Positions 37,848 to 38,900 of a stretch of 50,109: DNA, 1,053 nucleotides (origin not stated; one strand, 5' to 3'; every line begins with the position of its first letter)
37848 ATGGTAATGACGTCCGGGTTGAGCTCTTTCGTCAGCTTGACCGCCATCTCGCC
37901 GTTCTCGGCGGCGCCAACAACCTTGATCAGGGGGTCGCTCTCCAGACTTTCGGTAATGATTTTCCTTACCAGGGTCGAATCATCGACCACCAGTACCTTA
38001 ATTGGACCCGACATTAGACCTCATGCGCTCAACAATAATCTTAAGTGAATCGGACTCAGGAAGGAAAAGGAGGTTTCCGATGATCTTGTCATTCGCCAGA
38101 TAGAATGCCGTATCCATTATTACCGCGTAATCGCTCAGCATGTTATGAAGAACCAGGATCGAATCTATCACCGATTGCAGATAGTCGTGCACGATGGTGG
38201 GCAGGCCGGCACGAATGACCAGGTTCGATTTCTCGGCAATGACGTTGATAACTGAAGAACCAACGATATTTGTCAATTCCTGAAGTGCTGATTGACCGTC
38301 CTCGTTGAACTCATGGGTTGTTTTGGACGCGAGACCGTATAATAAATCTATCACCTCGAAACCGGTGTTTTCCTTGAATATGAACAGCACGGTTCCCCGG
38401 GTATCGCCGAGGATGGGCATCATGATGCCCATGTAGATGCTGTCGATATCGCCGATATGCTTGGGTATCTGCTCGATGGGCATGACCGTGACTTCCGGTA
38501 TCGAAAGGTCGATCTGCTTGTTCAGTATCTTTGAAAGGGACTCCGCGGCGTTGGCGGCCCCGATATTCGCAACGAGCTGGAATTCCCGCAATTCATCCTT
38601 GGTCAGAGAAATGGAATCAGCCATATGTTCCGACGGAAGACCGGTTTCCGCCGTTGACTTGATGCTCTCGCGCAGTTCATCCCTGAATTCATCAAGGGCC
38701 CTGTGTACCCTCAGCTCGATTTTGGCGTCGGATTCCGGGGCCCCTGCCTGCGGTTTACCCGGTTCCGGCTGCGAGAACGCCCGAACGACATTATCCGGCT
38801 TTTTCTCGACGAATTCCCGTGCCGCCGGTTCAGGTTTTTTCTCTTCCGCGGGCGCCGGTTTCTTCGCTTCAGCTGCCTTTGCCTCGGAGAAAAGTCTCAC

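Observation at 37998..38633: CheA kinase fused to a C-terminal CheC/CheX-like CheY-P phosphatase domain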

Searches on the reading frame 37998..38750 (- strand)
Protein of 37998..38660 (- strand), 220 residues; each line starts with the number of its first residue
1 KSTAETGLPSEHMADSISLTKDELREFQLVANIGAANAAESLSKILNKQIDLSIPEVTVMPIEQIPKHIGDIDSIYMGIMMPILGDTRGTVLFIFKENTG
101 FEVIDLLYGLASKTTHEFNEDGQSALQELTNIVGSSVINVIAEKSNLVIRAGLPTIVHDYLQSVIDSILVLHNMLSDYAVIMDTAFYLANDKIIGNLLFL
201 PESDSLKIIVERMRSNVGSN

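Call 3: search_protein_families(library=pfam, proteins=[window:37998-38660:-], max_evalue=1)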
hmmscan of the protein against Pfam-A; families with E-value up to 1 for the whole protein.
window:37998-38660:- (220 aa): 4 families
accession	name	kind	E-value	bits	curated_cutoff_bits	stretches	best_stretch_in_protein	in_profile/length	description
PF04509.17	CheC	-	3.9e-13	49.5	22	2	30-57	9-36/38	CheC-like family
PF13690.11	CheX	-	1.2e-06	28.9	27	1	79-159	3-75/94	Chemotaxis phosphatase CheX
PF02154.20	FliM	-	0.0012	19.2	27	1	18-121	8-111/192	Flagellar motor switch protein FliM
PF25754.1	Gp11_C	-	0.16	12.7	27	1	129-162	16-49/78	Phage Mu Gp11 C-terminal domain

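Call 4: search_protein_families(library=ncbifam, proteins=[window:37998-38660:-], max_evalue=1)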
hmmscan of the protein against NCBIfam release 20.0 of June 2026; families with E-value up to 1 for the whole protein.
window:37998-38660:- (220 aa): 5 families
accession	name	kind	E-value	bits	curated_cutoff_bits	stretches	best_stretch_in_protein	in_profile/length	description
NF041093.1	CheC_Thtogales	equivalog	8.3e-35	120.5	250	1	21-213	5-199/201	CheY-P phosphatase CheC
NF005275.1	PRK06782.1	equivalog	1.6e-08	33.8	681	1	11-135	202-325/516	flagellar motor switch protein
NF005995.1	PRK08119.1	equivalog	4.5e-07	29.7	218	1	10-136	25-150/376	flagellar motor switch phosphatase FliY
TIGR01397.1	fliM_switch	equivalog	0.01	15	219.6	1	19-119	44-140/320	flagellar motor switch protein FliM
TIGR04107.1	rSAM_HutW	equivalog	0.096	11.5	400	1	97-126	189-218/419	heme anaerobic degradation radical SAM methyltransferase ChuW/HutW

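Call 5: find_homologous_proteins(query=window:37998-38660:-, max_evalue=0.00001)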
Query window:37998-38660:- (220 aa): 23 proteins with E <= 0.00001 among 216 candidates.
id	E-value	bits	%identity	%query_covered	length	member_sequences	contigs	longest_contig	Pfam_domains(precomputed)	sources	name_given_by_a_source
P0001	1.9e-95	336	71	100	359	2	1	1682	PF13690.12,PF04509.18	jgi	jgi:chemotaxis protein CheC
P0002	2.6e-95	336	70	100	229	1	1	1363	PF13690.12,PF04509.18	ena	-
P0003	1.5e-84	301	86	73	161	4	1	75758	PF13690.12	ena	-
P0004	7.1e-79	282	62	92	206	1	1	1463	PF13690.12,PF04509.18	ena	-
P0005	8.8e-78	279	80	73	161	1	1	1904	PF13690.12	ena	-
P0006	4.7e-76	273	55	97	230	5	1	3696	PF13690.12,PF04509.18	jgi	-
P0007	2.5e-71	258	51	97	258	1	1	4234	PF13690.12,PF04509.18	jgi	-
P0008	3.8e-71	257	53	93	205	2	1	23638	PF13690.12,PF04509.18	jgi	jgi:chemotaxis protein CheC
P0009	2.2e-69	251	50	97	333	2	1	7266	PF13690.12,PF04509.18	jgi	-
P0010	2.8e-69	251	55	93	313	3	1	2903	PF04509.18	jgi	jgi:chemotaxis protein CheC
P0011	6.0e-68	247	53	94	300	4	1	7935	PF04509.18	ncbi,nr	ncbi:MAG TPA: chemotaxis protein CheC, partial [Spirochaetota bacterium]|nr:chemotaxis protein CheC 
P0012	6.2e-68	247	54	93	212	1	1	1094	PF04509.18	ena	-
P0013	1.6e-67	245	50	98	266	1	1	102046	PF13690.12,PF04509.18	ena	-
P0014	1.0e-65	239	57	84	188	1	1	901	PF13690.12,PF04509.18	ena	-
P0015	8.7e-64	233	55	84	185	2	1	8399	PF13690.12,PF04509.18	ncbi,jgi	jgi:chemotaxis protein CheC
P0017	3.2e-60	221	58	78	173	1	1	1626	PF13690.12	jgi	jgi:chemotaxis protein CheC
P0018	1.2e-49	187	67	58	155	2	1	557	PF04509.18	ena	-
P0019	9.0e-45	171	56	60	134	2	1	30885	PF13690.12,PF04509.18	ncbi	-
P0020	1.0e-38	151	51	61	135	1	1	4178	PF04509.18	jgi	jgi:chemotaxis protein CheC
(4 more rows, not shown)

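Call 9: find_encoding_contigs(protein=P0013, flank=6000, max_places=3)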
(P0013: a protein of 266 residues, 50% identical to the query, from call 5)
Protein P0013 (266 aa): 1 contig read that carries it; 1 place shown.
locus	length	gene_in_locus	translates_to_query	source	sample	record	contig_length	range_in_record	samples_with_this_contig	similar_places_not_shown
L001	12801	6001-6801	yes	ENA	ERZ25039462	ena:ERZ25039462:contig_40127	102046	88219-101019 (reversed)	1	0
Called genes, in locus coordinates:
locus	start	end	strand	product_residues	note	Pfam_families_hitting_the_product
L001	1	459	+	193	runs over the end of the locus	PF07638:Sigma70_ECF (faint), PF04542:Sigma70_r2, PF08281:Sigma70_r4_2, PF04545:Sigma70_r4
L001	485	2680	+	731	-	PF04773:FecR, PF13360:PQQ_2 (weak), PF13570:Beta-prop_ACSF4, PF13360:PQQ_2 (weak), PF13570:Beta-prop_ACSF4, PF13360:PQQ_2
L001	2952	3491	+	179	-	PF01584:CheW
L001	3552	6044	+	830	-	PF01627:Hpt, PF07194:P2, PF02895:H-kinase_dim, PF02518:HATPase_c, PF01584:CheW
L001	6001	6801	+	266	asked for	PF13690:CheX (faint), PF04509:CheC (weak)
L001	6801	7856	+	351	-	PF00072:Response_reg, PF01339:CheB_methylest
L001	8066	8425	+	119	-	PF00072:Response_reg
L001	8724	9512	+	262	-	PF02616:SMC_ScpA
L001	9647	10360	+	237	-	PF04079:SMC_ScpB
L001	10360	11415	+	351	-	PF00800:PDT, PF01842:ACT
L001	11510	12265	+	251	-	PF18152:DAHP_snth_FXD, PF00793:DAHP_synth_1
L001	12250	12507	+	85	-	PF00793:DAHP_synth_1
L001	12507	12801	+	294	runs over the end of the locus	PF02153:PDH_N, PF20463:PDH_C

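Call 10: find_encoding_contigs(protein=P0003, flank=6000, max_places=3)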
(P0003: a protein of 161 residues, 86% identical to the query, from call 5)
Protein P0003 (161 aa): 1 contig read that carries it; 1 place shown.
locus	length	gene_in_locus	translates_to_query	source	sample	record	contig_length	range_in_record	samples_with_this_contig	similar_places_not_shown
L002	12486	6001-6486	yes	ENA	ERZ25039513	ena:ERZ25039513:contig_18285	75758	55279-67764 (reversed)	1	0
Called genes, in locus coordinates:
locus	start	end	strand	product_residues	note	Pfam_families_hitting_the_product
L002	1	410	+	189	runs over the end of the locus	PF04542:Sigma70_r2, PF08281:Sigma70_r4_2, PF04545:Sigma70_r4, PF13384:HTH_23 (faint)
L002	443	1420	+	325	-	PF04773:FecR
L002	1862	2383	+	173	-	PF13570:Beta-prop_ACSF4, PF13360:PQQ_2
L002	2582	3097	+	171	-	PF01584:CheW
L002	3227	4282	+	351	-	PF01627:Hpt, PF07194:P2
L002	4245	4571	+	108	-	PF02895:H-kinase_dim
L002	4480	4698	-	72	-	-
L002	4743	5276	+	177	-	PF02518:HATPase_c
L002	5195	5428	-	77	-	-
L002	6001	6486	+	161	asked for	PF13690:CheX (weak)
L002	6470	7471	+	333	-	PF00072:Response_reg, PF01339:CheB_methylest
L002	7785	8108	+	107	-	PF00072:Response_reg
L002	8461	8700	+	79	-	PF02616:SMC_ScpA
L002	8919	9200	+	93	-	-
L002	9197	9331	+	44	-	-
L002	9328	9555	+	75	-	PF04079:SMC_ScpB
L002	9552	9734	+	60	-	PF04079:SMC_ScpB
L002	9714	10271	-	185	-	-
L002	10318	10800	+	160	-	PF00800:PDT (weak), PF01842:ACT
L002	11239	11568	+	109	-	PF02153:PDH_N, PF20463:PDH_C (weak)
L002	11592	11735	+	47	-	-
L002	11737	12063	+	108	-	PF02224:Cytidylate_kin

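Call 11: find_related_loci(query=window:37998-38660:-, collection=genome_contigs, flank=6000)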
Query window:37998-38660:- (220 aa) in genome_contigs; peptide patterns used: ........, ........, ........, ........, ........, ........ (x = any residue, [..] = any of these).
53 stretches matched a pattern; 13 encode a relative of the query (tblastn E <= 1e-3); 13 distinct loci.
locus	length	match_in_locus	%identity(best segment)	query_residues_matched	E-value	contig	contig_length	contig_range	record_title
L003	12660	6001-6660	95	1-220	2e-140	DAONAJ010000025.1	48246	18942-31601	MAG TPA_asm: Spirochaetota bacterium isolate AMR_MDS_3976 NODE_507_length_48246_cov_6.311241, whole genome shotgun seque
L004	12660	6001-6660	95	1-220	2e-140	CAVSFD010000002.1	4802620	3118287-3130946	MAG: uncultured Spirochaetota bacterium isolate MFD02979.bin.1.65 genome assembly, contig: contig_47028, whole genome sh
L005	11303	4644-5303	95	1-220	6e-140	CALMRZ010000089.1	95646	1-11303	MAG TPA_asm: uncultured Spirochaetes bacterium isolate SRR5007357_bin.202_CONCOCT_v1.1_MAG genome assembly, contig: ERZ7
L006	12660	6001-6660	94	1-220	2e-138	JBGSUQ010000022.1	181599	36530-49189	MAG: Spirochaetota bacterium isolate JTS-AC436 k141_3372290, whole genome shotgun sequence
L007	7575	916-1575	79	1-220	1e-120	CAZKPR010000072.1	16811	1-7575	MAG TPA_asm: uncultured Leptospirales bacterium isolate binchicken_co26_5 genome assembly, contig: NODE_4550_length_1681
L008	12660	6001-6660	80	1-220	3e-120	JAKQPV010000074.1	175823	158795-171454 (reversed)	MAG: Spirochaetota bacterium isolate USMO_maxbin.118 k141_669640, whole genome shotgun sequence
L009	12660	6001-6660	79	1-220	2e-118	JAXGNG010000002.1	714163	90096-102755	MAG: Spirochaetota bacterium isolate AnMBR.bin250 bin250_2, whole genome shotgun sequence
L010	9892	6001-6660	78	1-220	3e-117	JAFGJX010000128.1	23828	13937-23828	MAG: Spirochaetes bacterium isolate Zod_Metabat.30 k87_14446456, whole genome shotgun sequence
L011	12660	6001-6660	75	1-220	6e-114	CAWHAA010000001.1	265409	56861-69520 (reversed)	MAG: uncultured Spirochaetota bacterium isolate MFD04716.bin.2.40 genome assembly, contig: contig_11408, whole genome sh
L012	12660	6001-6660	79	1-220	1e-112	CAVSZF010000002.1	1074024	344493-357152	MAG: uncultured Spirochaetota bacterium isolate MFD04716.bin.1.88 genome assembly, contig: contig_18181, whole genome sh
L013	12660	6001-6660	74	1-220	3e-110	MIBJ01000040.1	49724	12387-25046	MAG: Spirochaetes bacterium RBG_16_49_21 RBG_16_scaffold_304, whole genome shotgun sequence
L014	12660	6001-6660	73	1-220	1e-108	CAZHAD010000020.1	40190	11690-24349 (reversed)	MAG TPA_asm: uncultured Leptospirales bacterium isolate SRP185410_co2_360 genome assembly, contig: NODE_985_length_40190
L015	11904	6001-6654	72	1-218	3e-107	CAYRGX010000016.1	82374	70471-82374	MAG TPA_asm: uncultured Leptospirales bacterium isolate SRP192927_co7_99 genome assembly, contig: NODE_349_length_82374_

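Call 14: find_encoding_contigs(protein=P0008, flank=6000, max_places=2)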
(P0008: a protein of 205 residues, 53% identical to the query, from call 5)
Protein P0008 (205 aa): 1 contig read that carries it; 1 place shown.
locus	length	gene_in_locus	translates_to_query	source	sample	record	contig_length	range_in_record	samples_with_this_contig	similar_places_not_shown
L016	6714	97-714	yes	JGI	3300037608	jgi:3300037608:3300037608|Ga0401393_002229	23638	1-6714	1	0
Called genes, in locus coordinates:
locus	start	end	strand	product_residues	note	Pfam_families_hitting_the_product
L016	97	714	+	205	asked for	PF04509:CheC (faint), PF13690:CheX (weak)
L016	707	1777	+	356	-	PF00072:Response_reg, PF01339:CheB_methylest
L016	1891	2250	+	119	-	PF00072:Response_reg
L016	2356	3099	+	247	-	PF02616:SMC_ScpA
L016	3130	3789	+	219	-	PF04079:SMC_ScpB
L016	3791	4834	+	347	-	PF00800:PDT, PF01842:ACT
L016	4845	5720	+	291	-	PF02153:PDH_N, PF20463:PDH_C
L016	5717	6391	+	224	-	PF02224:Cytidylate_kin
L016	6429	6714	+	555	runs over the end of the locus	PF21710:Spt6_S1 (faint), PF13509:S1_2 (faint), PF00575:S1, PF24685:OB_RRP5_4th (faint), PF00575:S1, PF23459:S1_RRP5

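Call 15: find_encoding_contigs(protein=P0009, flank=6000, max_places=2)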
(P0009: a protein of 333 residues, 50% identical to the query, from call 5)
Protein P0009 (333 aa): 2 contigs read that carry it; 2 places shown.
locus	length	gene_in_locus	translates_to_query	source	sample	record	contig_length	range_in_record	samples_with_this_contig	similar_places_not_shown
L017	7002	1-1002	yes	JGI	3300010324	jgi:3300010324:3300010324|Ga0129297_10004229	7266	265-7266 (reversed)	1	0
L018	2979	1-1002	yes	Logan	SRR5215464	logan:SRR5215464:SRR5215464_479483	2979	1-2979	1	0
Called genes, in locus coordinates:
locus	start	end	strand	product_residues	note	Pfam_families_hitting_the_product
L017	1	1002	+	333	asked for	PF13690:CheX (weak), PF04509:CheC (weak)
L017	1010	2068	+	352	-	PF00072:Response_reg, PF01339:CheB_methylest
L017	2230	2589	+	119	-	PF00072:Response_reg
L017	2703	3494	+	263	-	PF02616:SMC_ScpA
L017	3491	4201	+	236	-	PF04079:SMC_ScpB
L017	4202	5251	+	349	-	PF00800:PDT, PF01842:ACT (weak)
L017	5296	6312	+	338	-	PF18152:DAHP_snth_FXD, PF00793:DAHP_synth_1, PF03102:NeuB (weak)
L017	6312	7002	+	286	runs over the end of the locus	PF03807:F420_oxidored (faint), PF02153:PDH_N, PF20463:PDH_C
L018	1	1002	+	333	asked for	PF13690:CheX (weak), PF04509:CheC (weak)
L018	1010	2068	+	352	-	PF00072:Response_reg, PF01339:CheB_methylest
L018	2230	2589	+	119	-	PF00072:Response_reg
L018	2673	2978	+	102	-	?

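Call 16: find_encoding_contigs(protein=P0019, flank=6000, max_places=2)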
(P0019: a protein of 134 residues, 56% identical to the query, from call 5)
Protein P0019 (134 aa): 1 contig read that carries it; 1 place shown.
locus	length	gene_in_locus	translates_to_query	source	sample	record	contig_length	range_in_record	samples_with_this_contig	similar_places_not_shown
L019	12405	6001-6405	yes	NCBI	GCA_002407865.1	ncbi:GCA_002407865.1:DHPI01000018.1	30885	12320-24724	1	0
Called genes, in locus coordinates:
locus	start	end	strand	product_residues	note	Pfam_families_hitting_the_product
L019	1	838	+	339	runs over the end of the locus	PF13360:PQQ_2, PF13570:Beta-prop_ACSF4, PF01011:PQQ (faint), PF25293:Beta-prop_EMC1_N (faint), PF07774:EMC1_C (faint), PF13570:Beta-prop_ACSF4, PF13360:PQQ_2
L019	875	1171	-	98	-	-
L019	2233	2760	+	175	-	PF01584:CheW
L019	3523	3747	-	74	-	-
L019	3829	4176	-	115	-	-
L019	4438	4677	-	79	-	-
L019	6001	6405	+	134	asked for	PF13690:CheX (weak), PF04509:CheC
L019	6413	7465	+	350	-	PF00072:Response_reg, PF01339:CheB_methylest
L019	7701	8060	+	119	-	PF00072:Response_reg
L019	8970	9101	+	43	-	-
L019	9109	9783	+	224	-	PF04079:SMC_ScpB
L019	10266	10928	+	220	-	PF00800:PDT, PF01842:ACT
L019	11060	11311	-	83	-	-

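Call 21: search_solved_structures(query=A2, max_evalue=1, show_alignments=3)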
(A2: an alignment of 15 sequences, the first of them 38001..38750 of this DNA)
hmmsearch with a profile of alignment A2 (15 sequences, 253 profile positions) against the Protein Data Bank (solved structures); distinct sequences matched with E-value up to 1: 16.
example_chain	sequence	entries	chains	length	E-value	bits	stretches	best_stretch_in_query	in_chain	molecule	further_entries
1xkr_A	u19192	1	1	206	1.3e-24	90.2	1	53-249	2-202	chemotaxis protein CheC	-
2f9z_A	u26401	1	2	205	2.2e-24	89.4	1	54-249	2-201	chemotaxis protein CheC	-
3qta_A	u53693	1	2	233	3.2e-08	36.5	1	62-250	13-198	Chemotaxis protein CheC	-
4hyn_A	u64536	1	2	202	0.00013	24.7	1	55-189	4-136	CheC, inhibitor of MCP methylation / FliN fusion protein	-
8xwg_A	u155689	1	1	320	0.011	18.3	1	115-186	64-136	Outer Surface Protein A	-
5aj2_C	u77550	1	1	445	0.025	17.1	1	17-100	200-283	NLR FAMILY CARD DOMAIN-CONTAINING PROTEIN 4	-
1squ_A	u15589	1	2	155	0.026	17.1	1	101-170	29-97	CheX protein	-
1xko_A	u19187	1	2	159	0.027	17.1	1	101-170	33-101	CHEMOTAXIS protein cheX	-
3jbl_K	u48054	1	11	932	0.072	15.6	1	18-100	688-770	NLR family CARD domain-containing protein 4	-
4kxf_K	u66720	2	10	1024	0.083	15.5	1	18-100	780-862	NLR family CARD domain-containing protein 4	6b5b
8fvu_B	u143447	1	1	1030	0.32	13.5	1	17-100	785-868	NLR family CARD domain-containing protein 4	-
8fw2_A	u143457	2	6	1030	0.33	13.5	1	17-100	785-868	NLR family CARD domain-containing protein 4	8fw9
4uw9_A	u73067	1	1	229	0.52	12.8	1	30-104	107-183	BETA-PHOSPHOGLUCOMUTASE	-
3h4y_A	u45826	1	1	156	0.79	12.2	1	113-192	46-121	putative chemotaxis protein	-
5abs_A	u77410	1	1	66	0.82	12.2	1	15-62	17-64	SH3 DOMAIN-CONTAINING KINASE-BINDING PROTEIN 1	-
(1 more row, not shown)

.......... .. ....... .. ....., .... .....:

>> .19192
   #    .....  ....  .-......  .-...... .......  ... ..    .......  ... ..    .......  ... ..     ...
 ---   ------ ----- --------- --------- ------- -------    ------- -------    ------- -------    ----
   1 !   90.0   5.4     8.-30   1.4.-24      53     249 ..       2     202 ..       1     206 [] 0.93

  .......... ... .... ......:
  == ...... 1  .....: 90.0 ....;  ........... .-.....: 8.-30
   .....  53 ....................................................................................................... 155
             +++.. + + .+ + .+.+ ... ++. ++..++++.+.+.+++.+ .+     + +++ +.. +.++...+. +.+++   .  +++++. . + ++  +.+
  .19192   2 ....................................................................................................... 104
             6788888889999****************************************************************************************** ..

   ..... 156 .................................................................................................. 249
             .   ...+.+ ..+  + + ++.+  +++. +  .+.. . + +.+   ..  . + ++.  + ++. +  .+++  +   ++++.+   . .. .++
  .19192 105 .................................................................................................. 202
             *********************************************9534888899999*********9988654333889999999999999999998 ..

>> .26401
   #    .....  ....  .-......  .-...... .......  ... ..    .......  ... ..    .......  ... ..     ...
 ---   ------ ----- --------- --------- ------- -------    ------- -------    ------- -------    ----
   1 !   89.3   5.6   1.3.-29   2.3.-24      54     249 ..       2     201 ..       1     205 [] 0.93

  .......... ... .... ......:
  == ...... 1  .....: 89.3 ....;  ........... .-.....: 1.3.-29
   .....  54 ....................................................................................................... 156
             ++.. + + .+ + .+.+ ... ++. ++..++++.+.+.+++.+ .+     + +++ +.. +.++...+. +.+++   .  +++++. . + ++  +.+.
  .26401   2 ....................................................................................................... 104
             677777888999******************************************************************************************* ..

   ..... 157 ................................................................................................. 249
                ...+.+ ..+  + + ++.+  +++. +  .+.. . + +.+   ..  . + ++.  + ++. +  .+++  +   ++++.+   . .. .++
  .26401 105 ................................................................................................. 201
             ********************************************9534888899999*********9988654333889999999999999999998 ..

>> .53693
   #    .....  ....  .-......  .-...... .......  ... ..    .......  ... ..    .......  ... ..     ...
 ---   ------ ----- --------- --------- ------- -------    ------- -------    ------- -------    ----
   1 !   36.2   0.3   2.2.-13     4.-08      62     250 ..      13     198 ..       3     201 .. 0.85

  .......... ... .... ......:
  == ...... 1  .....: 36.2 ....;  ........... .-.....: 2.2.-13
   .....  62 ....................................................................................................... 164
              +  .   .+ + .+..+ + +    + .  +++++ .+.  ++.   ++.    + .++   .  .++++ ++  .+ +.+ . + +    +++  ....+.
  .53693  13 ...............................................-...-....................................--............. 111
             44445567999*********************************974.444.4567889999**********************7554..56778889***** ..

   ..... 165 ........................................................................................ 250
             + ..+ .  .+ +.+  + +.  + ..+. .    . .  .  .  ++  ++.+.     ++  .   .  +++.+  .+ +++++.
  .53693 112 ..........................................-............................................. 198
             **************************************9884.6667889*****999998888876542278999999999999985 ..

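Call 26: predict_structure(alignment_id=A2)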
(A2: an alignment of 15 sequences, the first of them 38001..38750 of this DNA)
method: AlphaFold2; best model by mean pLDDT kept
length: 250 residues; sequences in the alignment: 15
mean_pLDDT: 77.4   pTM: 0.70
mean pLDDT of the five models: 77.4, 74.6, 71.1, 70.8, 67.4
residues with pLDDT >= 90: 4; 70-90: 196; 50-70: 40; < 50: 10
segments of 3 or more residues with pLDDT < 50: 1-3, 33-37
pLDDT, mean of each block of 10 residues (from residue 1): 59 79 69 50 69 82 84 82 84 82 87 89 87 73 61 75 82 87 87 84 73 83 81 82 66
secondary structure, 60 per line:
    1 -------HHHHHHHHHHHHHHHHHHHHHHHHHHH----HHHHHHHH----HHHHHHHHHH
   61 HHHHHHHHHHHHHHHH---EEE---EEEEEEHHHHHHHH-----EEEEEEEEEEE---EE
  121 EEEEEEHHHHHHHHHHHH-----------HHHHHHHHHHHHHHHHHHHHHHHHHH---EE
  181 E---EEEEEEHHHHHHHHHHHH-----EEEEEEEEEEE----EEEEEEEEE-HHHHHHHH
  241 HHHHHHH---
elements in order: H8-34 H39-46 H51-76 E80-82 E86-91 H92-99 E105-115 E119-126 H127-138 H150-175 E179-181 E185-190 H191-202 E208-218 E223-231 H233-247

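Call 27: search_protein_representatives(protein=window:37998-38660:-)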
Query: 220 residues. Proteins with E-value up to 0.001 (for the whole library): 2852; up to 1e-10: 971; up to 1e-30: 19. The best 150 are listed.
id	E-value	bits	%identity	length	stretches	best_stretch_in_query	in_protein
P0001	6.2e-96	336.3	71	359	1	1-220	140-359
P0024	5.8e-82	290.7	59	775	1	1-217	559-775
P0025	2.0e-72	259.5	53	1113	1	3-219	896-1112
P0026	1.6e-69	250.0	53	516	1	3-214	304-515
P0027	3.7e-61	222.8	47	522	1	10-214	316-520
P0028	1.3e-60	221.0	46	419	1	6-215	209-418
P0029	1.1e-56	208.2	49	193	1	25-215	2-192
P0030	4.8e-48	180.0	41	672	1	2-215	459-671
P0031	1.0e-47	178.9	40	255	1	8-216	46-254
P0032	1.4e-47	178.5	43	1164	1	1-216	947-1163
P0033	1.5e-47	178.3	43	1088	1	5-210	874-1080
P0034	9.1e-40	153.0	57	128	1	92-214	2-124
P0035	2.1e-36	142.0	37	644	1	16-215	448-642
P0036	4.0e-36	141.1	37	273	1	13-216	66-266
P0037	1.5e-35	139.2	30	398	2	23-215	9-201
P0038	3.9e-34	134.6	39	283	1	21-205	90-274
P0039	5.2e-33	130.9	36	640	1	18-213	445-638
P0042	2.0e-29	119.2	31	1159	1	12-213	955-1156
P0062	1.9e-24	103.0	31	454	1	27-212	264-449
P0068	1.4e-23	100.2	29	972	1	13-211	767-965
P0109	5.8e-21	91.6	29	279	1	23-214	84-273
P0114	8.1e-21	91.1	31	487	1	19-212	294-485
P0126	3.5e-20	89.1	25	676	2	8-212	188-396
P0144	1.7e-19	86.9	28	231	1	23-212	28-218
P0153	4.0e-19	85.6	29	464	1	27-214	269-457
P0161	7.1e-19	84.8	24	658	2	20-212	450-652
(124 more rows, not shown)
